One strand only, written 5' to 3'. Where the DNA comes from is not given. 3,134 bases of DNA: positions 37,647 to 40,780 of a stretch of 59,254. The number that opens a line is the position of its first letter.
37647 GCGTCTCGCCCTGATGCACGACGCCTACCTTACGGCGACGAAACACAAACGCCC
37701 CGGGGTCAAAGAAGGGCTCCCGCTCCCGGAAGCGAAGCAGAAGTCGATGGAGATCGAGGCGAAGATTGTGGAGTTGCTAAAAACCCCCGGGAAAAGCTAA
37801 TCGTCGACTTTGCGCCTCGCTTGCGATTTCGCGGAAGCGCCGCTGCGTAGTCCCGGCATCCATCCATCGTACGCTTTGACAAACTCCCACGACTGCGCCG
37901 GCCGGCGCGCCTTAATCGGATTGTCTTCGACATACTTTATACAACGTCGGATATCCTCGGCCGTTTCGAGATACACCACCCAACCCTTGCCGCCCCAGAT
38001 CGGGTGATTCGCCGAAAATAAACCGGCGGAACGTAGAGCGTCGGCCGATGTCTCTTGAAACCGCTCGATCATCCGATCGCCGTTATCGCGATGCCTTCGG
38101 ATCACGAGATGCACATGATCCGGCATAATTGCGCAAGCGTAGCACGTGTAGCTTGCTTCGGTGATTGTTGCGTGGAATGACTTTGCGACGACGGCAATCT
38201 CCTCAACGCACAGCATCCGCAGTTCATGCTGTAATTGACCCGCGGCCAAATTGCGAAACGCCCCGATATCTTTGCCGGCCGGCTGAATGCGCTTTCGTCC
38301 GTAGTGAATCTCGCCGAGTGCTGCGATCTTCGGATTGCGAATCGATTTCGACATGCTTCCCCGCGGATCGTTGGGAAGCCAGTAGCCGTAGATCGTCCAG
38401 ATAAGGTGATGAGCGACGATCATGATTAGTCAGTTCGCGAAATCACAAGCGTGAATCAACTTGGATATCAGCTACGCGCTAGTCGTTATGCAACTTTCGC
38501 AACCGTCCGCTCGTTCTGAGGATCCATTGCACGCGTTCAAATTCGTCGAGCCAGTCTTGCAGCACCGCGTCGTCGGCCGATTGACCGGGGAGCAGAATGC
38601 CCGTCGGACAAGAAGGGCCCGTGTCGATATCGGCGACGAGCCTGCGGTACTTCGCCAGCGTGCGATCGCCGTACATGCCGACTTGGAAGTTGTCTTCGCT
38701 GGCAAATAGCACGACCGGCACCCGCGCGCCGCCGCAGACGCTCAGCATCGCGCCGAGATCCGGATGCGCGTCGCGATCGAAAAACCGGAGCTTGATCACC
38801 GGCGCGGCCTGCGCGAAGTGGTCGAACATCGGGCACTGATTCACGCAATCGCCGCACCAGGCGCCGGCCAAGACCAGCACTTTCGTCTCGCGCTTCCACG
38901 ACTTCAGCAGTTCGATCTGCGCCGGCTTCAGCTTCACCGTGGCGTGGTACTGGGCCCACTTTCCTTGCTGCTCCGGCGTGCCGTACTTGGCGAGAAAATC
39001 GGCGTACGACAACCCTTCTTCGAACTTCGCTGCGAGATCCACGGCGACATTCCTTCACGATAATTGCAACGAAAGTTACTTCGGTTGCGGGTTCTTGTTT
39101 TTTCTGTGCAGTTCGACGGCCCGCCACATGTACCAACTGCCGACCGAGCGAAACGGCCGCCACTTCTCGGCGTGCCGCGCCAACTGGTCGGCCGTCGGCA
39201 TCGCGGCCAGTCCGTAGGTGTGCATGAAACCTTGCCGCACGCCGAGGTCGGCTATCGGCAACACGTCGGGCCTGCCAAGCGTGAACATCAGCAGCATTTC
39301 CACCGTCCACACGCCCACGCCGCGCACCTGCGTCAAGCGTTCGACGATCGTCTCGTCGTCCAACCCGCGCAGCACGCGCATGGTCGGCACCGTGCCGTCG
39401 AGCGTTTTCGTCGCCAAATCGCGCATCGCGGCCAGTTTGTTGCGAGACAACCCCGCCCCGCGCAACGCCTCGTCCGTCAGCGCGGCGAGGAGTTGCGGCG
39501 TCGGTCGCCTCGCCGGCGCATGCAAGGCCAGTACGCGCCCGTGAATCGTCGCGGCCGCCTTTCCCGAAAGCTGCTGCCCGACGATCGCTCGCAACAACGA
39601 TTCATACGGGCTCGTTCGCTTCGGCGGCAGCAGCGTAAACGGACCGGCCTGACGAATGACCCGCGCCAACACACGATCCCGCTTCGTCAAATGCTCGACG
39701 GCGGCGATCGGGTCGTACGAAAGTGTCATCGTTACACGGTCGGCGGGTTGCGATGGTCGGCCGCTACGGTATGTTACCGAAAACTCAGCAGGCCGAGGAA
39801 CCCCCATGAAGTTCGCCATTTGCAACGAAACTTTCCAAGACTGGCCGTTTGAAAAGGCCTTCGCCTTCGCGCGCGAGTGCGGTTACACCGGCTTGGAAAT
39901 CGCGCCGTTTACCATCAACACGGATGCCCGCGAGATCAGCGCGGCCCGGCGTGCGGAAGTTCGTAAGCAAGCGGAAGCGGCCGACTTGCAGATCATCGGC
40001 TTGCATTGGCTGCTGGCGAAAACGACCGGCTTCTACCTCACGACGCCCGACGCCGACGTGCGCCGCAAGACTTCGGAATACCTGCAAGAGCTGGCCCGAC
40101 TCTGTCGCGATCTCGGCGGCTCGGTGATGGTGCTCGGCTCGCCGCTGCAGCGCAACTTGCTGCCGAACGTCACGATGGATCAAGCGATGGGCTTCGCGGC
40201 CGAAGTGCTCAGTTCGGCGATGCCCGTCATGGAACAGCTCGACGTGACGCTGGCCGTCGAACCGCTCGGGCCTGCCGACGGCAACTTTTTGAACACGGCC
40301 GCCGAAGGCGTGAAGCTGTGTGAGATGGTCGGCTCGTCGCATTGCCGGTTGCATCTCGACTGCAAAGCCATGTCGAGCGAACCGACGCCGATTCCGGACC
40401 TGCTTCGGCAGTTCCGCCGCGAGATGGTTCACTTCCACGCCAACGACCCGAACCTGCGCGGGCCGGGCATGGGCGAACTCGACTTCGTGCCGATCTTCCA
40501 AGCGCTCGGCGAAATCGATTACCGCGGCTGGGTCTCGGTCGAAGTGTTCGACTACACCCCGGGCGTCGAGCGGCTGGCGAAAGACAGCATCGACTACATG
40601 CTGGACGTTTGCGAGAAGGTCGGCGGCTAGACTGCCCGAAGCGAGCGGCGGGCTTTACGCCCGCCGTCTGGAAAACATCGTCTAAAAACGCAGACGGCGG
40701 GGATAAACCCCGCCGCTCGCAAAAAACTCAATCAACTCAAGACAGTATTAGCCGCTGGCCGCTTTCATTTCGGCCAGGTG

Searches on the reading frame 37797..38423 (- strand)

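Call 19: search_protein_families(library=pfam, proteins=[window:37797-38423:-], max_evalue=0.001)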
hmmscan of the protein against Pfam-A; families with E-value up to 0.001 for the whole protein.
window:37797-38423:- (208 aa): 1 family
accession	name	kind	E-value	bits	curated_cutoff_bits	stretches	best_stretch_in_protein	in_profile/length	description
PF01797.21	Y1_Tnp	-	0.00033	21.2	23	1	79-148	28-97/121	Transposase IS200 like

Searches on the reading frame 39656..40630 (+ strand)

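Call 70: search_protein_families(library=pfam, proteins=[window:39656-40630:+], max_evalue=0.00001)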
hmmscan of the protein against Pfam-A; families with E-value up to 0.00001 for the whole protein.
window:39656-40630:+ (324 aa): 1 family
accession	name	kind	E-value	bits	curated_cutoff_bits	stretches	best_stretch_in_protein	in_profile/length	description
PF01261.30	AP_endonuc_2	-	6.1e-37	128.1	31.1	1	69-315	1-246/249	Xylose isomerase-like TIM barrel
